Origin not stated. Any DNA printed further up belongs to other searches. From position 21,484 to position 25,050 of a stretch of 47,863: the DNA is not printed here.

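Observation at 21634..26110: Orphan triple-receiver protein with a roughly 650-aa unknown output region, translationally coupled to a PHP phosphoesterase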

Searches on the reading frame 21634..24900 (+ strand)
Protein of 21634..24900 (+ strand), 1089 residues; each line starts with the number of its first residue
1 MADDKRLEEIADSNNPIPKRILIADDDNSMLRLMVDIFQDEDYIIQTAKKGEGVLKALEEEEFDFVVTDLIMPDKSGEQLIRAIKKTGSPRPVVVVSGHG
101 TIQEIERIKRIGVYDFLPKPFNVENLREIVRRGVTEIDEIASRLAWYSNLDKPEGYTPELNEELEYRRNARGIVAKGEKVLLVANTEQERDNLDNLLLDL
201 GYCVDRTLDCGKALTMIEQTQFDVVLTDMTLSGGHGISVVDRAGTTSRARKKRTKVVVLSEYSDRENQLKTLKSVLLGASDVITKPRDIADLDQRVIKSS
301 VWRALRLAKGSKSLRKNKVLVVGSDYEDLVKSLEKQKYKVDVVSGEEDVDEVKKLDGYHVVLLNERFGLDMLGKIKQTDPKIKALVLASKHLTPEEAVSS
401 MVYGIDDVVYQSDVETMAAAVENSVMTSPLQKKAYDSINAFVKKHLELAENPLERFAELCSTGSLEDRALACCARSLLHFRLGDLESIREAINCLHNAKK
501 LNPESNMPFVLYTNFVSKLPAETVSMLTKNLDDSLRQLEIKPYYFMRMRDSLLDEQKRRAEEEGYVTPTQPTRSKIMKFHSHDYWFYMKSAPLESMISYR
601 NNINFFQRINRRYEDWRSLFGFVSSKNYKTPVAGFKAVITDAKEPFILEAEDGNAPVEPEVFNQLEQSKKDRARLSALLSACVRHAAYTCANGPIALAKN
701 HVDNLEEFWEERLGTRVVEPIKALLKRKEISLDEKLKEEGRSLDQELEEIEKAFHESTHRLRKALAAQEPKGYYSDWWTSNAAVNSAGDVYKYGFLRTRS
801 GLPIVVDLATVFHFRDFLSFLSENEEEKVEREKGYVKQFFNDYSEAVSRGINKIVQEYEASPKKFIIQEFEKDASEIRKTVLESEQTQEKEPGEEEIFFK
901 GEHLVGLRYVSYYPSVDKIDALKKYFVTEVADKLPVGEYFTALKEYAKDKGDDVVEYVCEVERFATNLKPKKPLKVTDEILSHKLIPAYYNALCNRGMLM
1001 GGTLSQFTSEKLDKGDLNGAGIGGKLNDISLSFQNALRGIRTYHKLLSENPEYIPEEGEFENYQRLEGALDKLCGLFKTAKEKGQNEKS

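Call 3: search_protein_families(library=pfam, proteins=[window:21634-24900:+], max_evalue=1)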
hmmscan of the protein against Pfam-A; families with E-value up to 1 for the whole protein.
window:21634-24900:+ (1089 aa): 7 families
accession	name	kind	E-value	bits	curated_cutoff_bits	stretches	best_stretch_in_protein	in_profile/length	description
PF00072.30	Response_reg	-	5.4e-42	142.9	30.2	3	21-130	1-110/111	Response regulator receiver domain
PF01915.27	Glyco_hydro_3_C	-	0.063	13.7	31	1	31-106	62-127/200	Glycosyl hydrolase family 3 C-terminal domain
PF23583.2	EF_HAND_2_PLCG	-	0.12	13.2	27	1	811-852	6-47/71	PLCG EF-hand motif 2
PF13023.12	HD_3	-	0.12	12.7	22.5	1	814-862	64-112/165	HD domain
PF02670.22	DXP_reductoisom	-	0.14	13.3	21.7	0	323-362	56-95/129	1-deoxy-D-xylulose 5-phosphate reductoisomerase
PF22882.2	GT-D-like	-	0.15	11.8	27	1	311-353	121-160/210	GT-D fold-like domain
PF20161.5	VpsR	-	0.18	12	23.7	0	315-348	9-42/121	VpsR domain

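Call 4: search_protein_families(library=ncbifam, proteins=[window:21634-24900:+], max_evalue=1)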
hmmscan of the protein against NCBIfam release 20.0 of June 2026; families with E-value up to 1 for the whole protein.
window:21634-24900:+ (1089 aa): 95 families (the best 25 are shown)
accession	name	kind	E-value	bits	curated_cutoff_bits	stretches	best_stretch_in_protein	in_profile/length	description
TIGR01818.1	ntrC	equivalog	5.6e-29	101.2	558.6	2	21-141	1-121/463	nitrogen regulation protein NR(I)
NF006900.1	PRK09390.1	equivalog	4.2e-25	88.5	255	2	20-141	6-127/203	response regulator FixJ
NF051870.1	NAssimRespRegNtrX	equivalog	3.4e-24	85.5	600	2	20-134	3-119/452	nitrogen assimilation response regulator NtrX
NF007969.0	PRK10693.1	equivalog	7.2e-24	84.4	329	2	18-130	7-120/337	two-component system response regulator RssB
NF007005.1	PRK09468.1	equivalog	7.9e-24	84.4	331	2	19-130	4-119/237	osmolarity response regulator transcription factor OmpR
NF008469.0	PRK11361.1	equivalog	1.2e-22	80.2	714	2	19-134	5-120/461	acetoacetate metabolism transcriptional regulator AtoC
NF051850.1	RespRegRprY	equivalog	1.6e-22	80.1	370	2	20-127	6-113/234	response regulator transcription factor RprY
NF045505.1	RR_RssB_Pseudo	equivalog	9e-22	77.7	700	2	20-132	7-120/394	two-component system response regulator RssB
NF045717.1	DVU0259_DivK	exception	1.5e-21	76.8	160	2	18-133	2-115/117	DVU0259 family response regulator domain-containing protein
NF012023.0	PRK15479.1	equivalog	6.8e-21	74.8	337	2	20-139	2-125/224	transcriptional regulator TctD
TIGR01387.1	cztR_silR_copR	subfamily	1.2e-20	74.1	279.2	2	21-140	1-120/218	heavy metal response regulator transcription factor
TIGR02154.1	PhoB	equivalog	2.3e-20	72.9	296.2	2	19-129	3-115/226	phosphate regulon transcriptional regulator PhoB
NF033791.1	ActR_PrrA_rreg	equivalog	6.1e-20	71.9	250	2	20-129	3-112/173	ActR/PrrA/RegA family redox response regulator transcription factor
NF053854.1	RespRegPhoBBctds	equivalog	1.2e-19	70.6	270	2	21-130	1-111/225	two-component system response regulator PhoB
NF007928.2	PRK10643.1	equivalog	1.7e-19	70.3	330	2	20-132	2-114/216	two-component system response regulator PmrA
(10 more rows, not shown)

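Call 89: search_protein_families(library=padloc, proteins=[window:21634-24900:+], max_evalue=0.01)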
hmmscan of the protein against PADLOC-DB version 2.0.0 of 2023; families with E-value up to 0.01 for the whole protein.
window:21634-24900:+ (1089 aa): 3 families
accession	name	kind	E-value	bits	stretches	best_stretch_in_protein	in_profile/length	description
PDLC00405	SduA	-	2.1e-09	35.3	2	177-340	6-170/323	DUF4263 domain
PDLC04055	PD-T4-6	-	3.9e-05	20.6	1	169-296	357-479/496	-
PDLC04725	PDC-M60B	-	0.00022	19.1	0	178-231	4-59/158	-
